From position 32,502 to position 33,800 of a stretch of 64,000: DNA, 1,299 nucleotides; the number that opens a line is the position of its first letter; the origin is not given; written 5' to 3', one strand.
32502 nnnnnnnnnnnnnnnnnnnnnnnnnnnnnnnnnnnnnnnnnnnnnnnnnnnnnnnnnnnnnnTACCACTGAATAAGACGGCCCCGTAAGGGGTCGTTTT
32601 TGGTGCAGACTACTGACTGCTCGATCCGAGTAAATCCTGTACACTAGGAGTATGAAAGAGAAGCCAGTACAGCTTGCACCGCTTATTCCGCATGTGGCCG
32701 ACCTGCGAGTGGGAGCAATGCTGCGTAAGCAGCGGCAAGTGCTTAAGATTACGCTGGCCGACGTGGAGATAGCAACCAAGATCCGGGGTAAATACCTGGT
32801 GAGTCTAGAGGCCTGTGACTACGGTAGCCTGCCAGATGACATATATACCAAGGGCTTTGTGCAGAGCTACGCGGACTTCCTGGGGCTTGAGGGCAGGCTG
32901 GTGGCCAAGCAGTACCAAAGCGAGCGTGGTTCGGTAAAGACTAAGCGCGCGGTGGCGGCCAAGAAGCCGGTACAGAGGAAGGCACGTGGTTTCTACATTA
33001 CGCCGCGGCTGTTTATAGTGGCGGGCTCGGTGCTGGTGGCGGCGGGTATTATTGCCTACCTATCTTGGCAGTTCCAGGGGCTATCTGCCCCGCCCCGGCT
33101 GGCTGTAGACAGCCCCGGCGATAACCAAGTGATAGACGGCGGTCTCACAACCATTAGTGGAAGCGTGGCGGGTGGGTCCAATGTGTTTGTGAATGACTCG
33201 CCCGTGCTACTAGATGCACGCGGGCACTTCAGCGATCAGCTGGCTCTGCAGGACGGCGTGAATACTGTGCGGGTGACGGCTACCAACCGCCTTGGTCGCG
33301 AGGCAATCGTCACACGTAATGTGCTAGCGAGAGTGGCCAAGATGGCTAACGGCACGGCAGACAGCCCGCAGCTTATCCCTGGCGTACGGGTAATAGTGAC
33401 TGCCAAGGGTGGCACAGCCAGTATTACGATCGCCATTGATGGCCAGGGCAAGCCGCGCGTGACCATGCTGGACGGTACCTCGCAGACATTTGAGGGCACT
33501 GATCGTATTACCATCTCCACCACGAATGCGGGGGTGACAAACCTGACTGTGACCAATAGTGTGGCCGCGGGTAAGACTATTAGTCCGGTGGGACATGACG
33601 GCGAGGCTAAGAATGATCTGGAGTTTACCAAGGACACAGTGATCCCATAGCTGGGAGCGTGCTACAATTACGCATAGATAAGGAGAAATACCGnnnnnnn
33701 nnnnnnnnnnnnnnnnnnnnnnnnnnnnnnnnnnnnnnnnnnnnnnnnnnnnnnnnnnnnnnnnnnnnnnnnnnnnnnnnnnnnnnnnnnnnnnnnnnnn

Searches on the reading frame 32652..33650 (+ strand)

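Call 71: search_protein_families(library=pfam, proteins=[window:32652-33650:+], max_evalue=0.0001)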
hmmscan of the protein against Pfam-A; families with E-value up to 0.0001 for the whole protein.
window:32652-33650:+ (332 aa): 2 families
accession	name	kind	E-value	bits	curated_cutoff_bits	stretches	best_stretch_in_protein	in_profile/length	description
PF13413.12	HTH_25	-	6e-18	64.9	24.6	1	23-81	1-59/62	Helix-turn-helix domain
PF09136.16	Glucodextran_B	-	6.2e-09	36.1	27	1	148-226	1-81/83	Glucodextranase, domain B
